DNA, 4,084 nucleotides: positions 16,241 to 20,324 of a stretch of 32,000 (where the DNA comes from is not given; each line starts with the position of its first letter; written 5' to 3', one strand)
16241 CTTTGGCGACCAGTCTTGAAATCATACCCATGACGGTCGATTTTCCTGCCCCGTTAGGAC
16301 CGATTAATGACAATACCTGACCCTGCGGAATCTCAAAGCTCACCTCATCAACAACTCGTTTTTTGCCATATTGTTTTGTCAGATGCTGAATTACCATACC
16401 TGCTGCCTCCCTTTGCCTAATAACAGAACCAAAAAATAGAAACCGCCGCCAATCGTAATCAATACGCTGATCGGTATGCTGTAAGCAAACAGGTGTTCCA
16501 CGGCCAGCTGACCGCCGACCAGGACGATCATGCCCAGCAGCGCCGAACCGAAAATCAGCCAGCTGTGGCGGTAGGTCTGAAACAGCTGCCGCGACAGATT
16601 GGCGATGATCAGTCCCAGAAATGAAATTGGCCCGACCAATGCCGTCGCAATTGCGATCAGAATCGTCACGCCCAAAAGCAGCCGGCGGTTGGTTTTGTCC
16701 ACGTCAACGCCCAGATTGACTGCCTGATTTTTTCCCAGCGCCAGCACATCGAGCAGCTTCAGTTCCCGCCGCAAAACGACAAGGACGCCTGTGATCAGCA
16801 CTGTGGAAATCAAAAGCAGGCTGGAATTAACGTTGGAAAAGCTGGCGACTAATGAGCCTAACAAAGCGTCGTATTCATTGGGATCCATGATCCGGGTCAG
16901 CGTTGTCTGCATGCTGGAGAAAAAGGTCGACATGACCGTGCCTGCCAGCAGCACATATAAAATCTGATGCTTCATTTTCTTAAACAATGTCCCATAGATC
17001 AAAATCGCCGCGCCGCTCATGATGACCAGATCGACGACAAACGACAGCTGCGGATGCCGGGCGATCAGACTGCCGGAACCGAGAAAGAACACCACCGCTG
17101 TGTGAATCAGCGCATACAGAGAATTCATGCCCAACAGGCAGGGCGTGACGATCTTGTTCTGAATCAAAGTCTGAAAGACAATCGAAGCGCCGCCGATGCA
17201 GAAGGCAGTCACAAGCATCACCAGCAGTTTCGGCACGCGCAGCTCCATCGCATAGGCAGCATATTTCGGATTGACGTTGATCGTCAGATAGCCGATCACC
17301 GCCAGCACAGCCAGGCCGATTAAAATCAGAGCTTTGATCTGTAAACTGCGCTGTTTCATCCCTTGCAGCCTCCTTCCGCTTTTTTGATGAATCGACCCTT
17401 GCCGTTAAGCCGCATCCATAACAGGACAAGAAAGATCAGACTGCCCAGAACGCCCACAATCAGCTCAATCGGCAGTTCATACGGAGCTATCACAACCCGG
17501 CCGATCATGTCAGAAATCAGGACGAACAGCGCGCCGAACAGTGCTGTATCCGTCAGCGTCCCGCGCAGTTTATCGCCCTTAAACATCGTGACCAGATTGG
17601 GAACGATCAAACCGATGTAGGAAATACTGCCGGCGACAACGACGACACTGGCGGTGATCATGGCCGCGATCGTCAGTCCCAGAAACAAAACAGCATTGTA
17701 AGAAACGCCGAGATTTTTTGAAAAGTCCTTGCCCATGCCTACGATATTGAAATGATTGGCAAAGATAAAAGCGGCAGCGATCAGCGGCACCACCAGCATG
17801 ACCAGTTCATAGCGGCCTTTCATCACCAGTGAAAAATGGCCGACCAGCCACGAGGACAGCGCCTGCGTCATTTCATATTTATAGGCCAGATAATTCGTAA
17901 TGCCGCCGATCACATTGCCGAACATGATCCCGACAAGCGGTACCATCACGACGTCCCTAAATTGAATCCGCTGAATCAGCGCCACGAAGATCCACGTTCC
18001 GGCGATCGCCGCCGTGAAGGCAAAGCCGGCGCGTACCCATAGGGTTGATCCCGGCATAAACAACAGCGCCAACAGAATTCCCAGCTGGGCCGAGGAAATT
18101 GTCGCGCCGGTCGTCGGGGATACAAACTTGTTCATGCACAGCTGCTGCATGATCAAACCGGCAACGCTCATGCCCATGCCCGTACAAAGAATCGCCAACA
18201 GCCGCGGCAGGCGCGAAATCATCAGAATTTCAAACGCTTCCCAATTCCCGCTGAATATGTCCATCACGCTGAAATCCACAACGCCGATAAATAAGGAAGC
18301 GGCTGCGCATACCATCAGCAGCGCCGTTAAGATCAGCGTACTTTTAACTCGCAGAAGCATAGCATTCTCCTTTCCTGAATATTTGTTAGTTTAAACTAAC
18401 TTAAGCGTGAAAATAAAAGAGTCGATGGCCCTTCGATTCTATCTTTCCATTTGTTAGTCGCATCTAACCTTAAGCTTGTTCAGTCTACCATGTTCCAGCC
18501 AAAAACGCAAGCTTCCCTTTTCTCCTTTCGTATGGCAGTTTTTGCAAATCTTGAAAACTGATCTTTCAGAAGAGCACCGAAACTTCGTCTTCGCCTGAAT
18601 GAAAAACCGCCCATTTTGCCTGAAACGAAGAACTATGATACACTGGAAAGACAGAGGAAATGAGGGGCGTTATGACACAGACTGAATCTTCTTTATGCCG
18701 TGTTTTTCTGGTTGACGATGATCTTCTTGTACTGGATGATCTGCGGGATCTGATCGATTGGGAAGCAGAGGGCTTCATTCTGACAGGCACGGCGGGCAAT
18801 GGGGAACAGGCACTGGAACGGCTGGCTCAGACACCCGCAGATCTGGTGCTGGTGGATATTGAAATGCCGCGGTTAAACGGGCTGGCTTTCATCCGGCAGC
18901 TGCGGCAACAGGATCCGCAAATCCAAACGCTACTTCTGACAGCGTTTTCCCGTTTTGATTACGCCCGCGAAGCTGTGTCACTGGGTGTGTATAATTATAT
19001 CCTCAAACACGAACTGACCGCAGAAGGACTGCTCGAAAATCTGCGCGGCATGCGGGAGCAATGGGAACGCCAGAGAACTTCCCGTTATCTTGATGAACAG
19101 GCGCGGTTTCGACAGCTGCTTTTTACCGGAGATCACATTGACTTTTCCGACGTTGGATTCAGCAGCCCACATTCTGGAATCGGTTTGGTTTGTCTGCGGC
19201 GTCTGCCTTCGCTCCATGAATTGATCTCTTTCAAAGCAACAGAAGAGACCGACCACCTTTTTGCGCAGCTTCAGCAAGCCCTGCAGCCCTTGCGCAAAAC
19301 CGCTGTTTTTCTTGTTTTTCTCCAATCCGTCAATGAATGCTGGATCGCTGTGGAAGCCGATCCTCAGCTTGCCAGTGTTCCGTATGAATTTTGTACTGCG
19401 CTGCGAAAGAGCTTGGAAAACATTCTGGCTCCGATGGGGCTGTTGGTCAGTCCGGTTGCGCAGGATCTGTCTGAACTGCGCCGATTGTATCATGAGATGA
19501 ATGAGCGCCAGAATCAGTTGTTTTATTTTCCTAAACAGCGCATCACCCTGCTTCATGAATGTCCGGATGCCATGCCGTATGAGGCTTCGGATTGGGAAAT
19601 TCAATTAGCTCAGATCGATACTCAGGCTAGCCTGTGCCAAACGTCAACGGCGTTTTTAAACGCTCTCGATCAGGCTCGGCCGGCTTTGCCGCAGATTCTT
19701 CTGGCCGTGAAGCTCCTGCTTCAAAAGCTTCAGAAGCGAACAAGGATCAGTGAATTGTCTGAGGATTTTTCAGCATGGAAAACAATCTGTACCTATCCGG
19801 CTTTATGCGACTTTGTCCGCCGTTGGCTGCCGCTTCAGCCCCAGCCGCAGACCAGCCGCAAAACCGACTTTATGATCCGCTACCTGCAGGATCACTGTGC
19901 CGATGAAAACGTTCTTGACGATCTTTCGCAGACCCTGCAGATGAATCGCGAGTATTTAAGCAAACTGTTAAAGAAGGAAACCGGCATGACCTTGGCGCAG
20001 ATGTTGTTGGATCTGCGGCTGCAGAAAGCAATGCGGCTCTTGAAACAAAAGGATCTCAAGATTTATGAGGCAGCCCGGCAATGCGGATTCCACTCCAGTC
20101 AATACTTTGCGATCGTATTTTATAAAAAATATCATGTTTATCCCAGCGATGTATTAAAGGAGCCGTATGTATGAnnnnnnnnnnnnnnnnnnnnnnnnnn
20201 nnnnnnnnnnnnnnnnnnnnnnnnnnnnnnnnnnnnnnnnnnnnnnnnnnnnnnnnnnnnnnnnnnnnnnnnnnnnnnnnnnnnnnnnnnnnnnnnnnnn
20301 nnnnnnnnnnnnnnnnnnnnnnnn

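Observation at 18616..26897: Sugar-type three-component sensor (AraC-type RR + YesM-type kinase + transporter-less SBP) translationally coupled to two extracytoplasmic flavin reductases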

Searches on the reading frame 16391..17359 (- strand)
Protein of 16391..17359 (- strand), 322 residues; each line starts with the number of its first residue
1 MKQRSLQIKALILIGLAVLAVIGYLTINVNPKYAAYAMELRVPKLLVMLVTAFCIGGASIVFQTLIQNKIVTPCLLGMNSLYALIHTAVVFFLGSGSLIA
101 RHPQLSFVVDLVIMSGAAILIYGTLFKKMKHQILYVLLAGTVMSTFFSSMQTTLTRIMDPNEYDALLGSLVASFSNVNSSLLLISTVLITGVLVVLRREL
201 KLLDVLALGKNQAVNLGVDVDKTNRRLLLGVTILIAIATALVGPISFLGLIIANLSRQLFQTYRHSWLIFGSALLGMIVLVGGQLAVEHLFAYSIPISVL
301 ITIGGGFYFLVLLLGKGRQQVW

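Call 4: search_protein_families(library=pfam, proteins=[window:16391-17359:-], max_evalue=0.01)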
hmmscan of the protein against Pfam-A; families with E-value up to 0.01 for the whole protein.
window:16391-17359:- (322 aa): 1 family
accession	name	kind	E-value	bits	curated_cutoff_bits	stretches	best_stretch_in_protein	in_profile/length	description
PF01032.23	FecCD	-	1.6e-48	165.8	26.5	1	21-314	22-310/311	FecCD transport family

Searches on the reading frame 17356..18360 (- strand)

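Call 4: search_protein_families(library=pfam, proteins=[window:17356-18360:-], max_evalue=0.01)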
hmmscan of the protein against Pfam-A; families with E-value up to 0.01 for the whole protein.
window:17356-18360:- (334 aa): 1 family
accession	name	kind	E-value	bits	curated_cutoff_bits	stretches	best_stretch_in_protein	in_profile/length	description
PF01032.23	FecCD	-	1.7e-57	195.2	26.5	1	14-315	1-310/311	FecCD transport family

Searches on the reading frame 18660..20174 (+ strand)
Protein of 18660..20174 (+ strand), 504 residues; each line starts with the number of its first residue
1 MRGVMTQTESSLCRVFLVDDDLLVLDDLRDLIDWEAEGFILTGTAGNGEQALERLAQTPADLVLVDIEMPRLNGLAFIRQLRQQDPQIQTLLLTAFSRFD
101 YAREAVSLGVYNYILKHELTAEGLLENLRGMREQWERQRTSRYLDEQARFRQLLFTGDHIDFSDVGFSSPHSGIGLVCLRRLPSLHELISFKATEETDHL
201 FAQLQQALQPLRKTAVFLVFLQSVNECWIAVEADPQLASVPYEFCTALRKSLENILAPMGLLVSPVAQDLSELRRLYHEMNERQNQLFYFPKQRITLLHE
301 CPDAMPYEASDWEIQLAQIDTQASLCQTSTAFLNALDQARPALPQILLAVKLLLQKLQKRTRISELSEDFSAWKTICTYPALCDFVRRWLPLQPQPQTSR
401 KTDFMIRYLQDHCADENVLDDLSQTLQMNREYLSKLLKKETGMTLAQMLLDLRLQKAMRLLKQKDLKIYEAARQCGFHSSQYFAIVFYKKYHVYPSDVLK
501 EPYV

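Call 3: search_protein_families(library=pfam, proteins=[window:18660-20174:+], max_evalue=0.01)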
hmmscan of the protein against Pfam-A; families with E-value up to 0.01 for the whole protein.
window:18660-20174:+ (504 aa): 4 families
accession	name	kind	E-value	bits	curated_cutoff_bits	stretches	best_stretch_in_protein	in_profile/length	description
PF00072.30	Response_reg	-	1.1e-22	80.7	30.2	1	15-118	1-101/111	Response regulator receiver domain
PF12833.13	HTH_18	-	1.6e-17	64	33.6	1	422-500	1-79/80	Helix-turn-helix domain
PF00165.29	HTH_AraC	-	3.6e-10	40.2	26.6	1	410-449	2-41/42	Bacterial regulatory helix-turn-helix proteins, AraC family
PF17853.6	GGDEF_2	-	0.00049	20.8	24.5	1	189-279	26-109/116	GGDEF-like domain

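Call 57: search_protein_families(library=ncbifam, proteins=[window:18660-20174:+], max_evalue=0.00001)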
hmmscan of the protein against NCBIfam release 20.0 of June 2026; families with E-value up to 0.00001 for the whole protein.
window:18660-20174:+ (504 aa): 75 families (the best 25 are shown)
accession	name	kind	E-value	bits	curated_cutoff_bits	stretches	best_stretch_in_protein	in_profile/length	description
NF052445.1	RespRegMctR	equivalog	1.2e-16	60.7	300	1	14-122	3-110/205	two-component system response regulator MctR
NF053512.1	nitric_RR_NosR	exception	3.1e-16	59.4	400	1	15-116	1-100/422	response regulator c-di-GMP phosphodiesterase, NosR family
NF010028.0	PRK13503.1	equivalog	5.9e-16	58.7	288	1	392-499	163-270/278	HTH-type transcriptional activator RhaS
NF008469.0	PRK11361.1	equivalog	1.1e-14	54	714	1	13-117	5-106/461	acetoacetate metabolism transcriptional regulator AtoC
NF011896.0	PRK15369.1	equivalog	1.2e-14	54.4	242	1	13-118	4-108/211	two component system response regulator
NF047788.1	TransRegPocR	equivalog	3.2e-14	52.9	500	1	398-496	187-285/296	transcriptional regulator PocR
TIGR02875.1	spore_0_A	equivalog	1.8e-13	50.4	200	1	14-131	4-121/262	sporulation transcription factor Spo0A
NF007969.0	PRK10693.1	equivalog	6.7e-13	48.4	329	1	17-116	12-108/337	two-component system response regulator RssB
NF010026.0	PRK13501.1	equivalog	1e-12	47.8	363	1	401-497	177-273/290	HTH-type transcriptional activator RhaR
NF001965.0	PRK00742.1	subfamily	1.4e-12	47.5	293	1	13-121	4-112/357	chemotaxis-specific protein-glutamate methyltransferase CheB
NF007935.0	PRK10651.1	equivalog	1.5e-12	47.2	250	1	11-129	5-121/216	two-component system response regulator NarL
TIGR01818.1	ntrC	equivalog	1.8e-12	46.8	558.6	1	17-117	3-100/463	nitrogen regulation protein NR(I)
NF047455.1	TF_Staph_AryK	equivalog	2e-12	46.2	850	1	397-497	154-254/759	transcriptional regulator AryK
NF008677.0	PRK11697.1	equivalog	2.7e-12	46.6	246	1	14-154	3-137/238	two-component system response regulator BtsR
NF009206.0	PRK12555.1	subfamily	4e-12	45.7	342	1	14-116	2-104/340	chemotaxis-specific protein-glutamate methyltransferase CheB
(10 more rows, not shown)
